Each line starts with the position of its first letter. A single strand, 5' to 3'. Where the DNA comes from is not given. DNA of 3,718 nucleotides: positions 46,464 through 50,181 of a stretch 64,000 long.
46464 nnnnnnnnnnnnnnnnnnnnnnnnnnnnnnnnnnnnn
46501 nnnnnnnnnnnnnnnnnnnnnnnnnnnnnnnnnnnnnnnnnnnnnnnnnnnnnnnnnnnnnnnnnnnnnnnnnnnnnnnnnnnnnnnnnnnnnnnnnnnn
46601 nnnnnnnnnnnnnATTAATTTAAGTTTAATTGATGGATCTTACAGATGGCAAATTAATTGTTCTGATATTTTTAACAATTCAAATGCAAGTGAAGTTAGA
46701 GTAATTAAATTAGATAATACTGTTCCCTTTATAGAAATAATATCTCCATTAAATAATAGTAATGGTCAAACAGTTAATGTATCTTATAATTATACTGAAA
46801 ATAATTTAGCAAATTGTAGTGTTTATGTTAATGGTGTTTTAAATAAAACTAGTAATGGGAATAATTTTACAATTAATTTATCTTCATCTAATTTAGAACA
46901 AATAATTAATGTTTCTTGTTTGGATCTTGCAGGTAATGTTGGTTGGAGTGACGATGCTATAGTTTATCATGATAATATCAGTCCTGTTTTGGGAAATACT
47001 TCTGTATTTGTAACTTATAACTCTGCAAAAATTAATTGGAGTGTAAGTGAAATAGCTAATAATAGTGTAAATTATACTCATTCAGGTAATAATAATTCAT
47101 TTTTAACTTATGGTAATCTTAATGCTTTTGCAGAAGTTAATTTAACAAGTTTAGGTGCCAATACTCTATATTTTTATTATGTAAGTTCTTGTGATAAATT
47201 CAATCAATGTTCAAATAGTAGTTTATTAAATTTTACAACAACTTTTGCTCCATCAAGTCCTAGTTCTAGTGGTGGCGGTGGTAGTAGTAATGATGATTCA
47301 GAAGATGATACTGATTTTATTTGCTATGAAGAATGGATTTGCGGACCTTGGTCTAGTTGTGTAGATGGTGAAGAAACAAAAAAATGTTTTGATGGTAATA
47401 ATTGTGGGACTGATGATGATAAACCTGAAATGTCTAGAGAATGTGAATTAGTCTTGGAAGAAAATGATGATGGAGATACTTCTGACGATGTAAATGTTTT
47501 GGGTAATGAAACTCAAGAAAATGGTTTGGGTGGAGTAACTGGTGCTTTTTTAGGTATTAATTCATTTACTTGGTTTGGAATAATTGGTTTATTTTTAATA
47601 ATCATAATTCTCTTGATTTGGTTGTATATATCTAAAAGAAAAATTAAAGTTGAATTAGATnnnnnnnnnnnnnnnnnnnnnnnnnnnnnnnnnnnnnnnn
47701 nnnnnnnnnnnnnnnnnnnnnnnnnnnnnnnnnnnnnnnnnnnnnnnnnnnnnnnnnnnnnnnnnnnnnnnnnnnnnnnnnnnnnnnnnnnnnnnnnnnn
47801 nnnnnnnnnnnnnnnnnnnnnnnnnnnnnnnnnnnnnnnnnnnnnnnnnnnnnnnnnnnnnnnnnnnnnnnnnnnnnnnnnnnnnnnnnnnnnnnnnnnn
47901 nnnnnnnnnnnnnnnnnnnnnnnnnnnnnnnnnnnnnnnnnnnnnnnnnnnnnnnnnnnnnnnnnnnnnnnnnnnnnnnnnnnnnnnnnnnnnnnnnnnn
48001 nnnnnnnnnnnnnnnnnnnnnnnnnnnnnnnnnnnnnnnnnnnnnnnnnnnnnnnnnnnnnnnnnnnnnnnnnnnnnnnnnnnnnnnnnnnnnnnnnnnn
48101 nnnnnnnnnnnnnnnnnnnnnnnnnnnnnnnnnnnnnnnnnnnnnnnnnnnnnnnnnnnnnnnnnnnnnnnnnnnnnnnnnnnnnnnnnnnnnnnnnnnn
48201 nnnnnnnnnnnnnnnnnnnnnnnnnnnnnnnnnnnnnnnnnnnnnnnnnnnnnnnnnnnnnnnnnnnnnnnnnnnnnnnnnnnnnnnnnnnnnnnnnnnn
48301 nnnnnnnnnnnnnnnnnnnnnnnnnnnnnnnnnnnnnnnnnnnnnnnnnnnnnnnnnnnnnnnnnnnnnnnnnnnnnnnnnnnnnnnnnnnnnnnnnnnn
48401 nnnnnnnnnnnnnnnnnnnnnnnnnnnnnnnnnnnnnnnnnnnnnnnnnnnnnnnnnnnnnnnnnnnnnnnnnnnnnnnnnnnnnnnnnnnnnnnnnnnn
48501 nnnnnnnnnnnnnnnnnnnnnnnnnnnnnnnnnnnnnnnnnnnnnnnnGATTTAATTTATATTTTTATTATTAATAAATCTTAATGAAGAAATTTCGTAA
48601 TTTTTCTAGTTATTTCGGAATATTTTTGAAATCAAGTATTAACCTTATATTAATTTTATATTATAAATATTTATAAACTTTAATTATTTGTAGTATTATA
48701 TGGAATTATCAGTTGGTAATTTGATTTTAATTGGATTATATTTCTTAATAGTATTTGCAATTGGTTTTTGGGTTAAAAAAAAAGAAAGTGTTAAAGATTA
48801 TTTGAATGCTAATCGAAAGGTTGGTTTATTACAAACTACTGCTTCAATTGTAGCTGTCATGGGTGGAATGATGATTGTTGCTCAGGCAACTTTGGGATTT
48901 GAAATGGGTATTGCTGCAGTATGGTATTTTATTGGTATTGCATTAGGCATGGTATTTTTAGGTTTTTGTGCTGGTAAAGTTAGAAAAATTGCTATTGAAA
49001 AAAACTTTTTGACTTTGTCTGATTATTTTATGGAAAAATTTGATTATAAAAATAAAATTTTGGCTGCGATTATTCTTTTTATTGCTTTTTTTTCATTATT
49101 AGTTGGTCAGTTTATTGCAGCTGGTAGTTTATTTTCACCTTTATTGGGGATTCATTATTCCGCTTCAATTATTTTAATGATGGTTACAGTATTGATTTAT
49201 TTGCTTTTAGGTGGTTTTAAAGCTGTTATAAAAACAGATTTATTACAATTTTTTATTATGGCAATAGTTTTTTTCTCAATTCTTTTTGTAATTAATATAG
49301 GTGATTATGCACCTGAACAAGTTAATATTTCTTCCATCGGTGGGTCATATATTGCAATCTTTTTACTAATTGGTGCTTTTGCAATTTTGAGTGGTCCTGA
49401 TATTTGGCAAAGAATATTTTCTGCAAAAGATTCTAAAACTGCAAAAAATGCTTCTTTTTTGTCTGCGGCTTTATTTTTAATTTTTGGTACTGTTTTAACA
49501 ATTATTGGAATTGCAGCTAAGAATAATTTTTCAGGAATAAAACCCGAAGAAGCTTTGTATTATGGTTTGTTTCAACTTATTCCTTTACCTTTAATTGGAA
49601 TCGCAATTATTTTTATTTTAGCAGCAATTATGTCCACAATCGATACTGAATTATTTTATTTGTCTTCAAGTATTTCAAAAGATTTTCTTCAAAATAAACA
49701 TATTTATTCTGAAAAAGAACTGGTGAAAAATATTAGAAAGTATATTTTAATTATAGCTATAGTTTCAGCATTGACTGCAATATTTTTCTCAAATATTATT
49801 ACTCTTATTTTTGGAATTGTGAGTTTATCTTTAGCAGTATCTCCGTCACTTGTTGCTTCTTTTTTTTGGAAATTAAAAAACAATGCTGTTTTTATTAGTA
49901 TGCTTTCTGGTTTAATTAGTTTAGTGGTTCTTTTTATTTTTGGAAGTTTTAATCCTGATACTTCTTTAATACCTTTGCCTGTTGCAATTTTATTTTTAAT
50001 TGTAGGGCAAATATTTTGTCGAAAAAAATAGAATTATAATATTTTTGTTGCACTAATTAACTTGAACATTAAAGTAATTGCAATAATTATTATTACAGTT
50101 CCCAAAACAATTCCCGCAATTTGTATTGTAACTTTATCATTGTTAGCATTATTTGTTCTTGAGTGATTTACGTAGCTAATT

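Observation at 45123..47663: Heavily N-glycosylatable surface protein whose 846-codon reading frame is split by a single in-frame TAA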

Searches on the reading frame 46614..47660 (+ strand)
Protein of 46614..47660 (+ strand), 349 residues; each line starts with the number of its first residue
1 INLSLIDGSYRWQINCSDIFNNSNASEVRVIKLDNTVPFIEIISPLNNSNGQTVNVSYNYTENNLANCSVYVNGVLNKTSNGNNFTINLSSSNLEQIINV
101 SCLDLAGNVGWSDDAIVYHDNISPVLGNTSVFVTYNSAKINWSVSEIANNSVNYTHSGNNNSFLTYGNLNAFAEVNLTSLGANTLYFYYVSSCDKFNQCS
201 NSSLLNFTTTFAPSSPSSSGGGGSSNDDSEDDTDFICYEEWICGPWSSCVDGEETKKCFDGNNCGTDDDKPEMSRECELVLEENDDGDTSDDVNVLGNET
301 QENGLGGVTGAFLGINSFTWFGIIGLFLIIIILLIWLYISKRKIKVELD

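Call 9: search_protein_families(library=pfam, proteins=[window:46614-47660:+], max_evalue=1)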
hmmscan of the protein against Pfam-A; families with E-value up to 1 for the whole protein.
window:46614-47660:+ (349 aa): 4 families
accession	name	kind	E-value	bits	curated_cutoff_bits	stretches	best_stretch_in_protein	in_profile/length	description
PF17957.7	Big_7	-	0.0014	19.6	24.1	1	38-94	1-61/70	Bacterial Ig domain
PF16656.11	Pur_ac_phosph_N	-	0.0091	17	30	1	128-209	12-93/93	Purple acid Phosphatase, N-terminal domain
PF13491.11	FtsK_4TM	-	0.053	13.6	23.1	1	300-335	117-152/171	4TM region of DNA translocase FtsK/SpoIIIE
PF03896.21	TRAP_alpha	-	0.53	9.9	24.7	0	45-97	15-67/180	Translocon-associated protein (TRAP), alpha subunit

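Call 63: search_protein_families(library=ncbifam, proteins=[window:46614-47660:+], max_evalue=0.01)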
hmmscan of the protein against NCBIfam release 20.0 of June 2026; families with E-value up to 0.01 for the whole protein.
window:46614-47660:+ (349 aa): 0 families
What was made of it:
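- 47322..47444 (+): Six-Cys module (residues 734-774), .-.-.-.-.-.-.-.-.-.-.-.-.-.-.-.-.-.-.-[KR]-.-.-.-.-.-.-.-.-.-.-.3-K-P-x5-C. No Pfam or NCBIfam hit (calls 9, 63).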

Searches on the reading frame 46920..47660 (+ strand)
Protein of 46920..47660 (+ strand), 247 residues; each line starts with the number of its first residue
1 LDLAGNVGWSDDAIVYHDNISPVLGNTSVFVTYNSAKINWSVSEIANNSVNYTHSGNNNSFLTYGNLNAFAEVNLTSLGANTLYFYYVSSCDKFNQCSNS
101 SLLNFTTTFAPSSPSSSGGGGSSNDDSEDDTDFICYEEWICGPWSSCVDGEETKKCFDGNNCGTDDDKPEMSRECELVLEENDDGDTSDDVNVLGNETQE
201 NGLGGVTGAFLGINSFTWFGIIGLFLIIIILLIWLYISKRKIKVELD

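Call 9: search_protein_families(library=pfam, proteins=[window:46920-47660:+], max_evalue=1)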
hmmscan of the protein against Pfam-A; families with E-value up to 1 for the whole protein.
window:46920-47660:+ (247 aa): 4 families
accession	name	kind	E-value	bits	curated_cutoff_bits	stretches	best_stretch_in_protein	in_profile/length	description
PF16656.11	Pur_ac_phosph_N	-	0.0028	18.6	30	1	26-107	12-93/93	Purple acid Phosphatase, N-terminal domain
PF13491.11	FtsK_4TM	-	0.029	14.5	23.1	1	197-233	116-152/171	4TM region of DNA translocase FtsK/SpoIIIE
PF00746.26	Gram_pos_anchor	-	0.55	10.7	20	1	214-242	15-41/43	LPXTG cell wall anchor motif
PF05545.16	FixQ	-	0.86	10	29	0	218-243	12-37/49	Cbb3-type cytochrome oxidase component FixQ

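Call 59: list_cluster_members(proteins=[P0001, window:46920-47660:+])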
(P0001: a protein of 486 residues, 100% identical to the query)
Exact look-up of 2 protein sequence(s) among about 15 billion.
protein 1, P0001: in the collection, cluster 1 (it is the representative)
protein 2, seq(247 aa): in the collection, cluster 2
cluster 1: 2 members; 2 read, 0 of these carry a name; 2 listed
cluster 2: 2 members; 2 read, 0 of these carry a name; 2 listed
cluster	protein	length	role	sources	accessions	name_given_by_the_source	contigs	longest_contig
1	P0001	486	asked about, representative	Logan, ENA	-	-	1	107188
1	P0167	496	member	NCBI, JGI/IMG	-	-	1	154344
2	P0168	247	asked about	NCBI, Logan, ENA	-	-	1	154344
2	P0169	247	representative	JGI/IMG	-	-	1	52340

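Call 61: find_encoding_contigs(protein=P0169, flank=8000, max_places=10)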
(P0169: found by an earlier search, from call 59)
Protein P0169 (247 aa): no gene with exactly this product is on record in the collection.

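Call 62: find_encoding_contigs(protein=window:46920-47660:+, flank=3000, max_places=10)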
Protein seq(247 aa) (247 aa): 2 contigs read that carry it; 1 place shown.
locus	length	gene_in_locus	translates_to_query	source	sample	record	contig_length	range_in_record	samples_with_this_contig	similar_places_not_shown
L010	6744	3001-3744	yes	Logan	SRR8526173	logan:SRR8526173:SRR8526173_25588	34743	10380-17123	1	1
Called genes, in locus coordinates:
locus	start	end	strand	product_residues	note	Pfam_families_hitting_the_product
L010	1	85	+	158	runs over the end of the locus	PF13353:Fer4_12, PF04055:Radical_SAM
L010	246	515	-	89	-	-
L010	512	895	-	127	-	-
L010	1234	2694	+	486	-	-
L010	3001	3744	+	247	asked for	-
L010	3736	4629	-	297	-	PF07894:SACK1 (faint), PF13091:PLDc_2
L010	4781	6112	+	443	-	PF00474:SSF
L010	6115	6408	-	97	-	-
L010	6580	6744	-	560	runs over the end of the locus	PF05362:Lon_C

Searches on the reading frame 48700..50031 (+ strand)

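Call 35: search_protein_families(library=pfam, proteins=[window:48700-50031:+], max_evalue=0.01)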
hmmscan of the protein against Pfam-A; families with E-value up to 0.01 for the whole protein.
window:48700-50031:+ (443 aa): 2 families
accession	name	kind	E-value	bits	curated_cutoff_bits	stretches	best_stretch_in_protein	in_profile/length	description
PF00474.23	SSF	-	1.6e-32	113.3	22.8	1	34-402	1-404/406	Sodium:solute symporter family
PF00335.26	Tetraspanin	-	0.003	17.7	32.1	1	219-338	10-129/225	Tetraspanin family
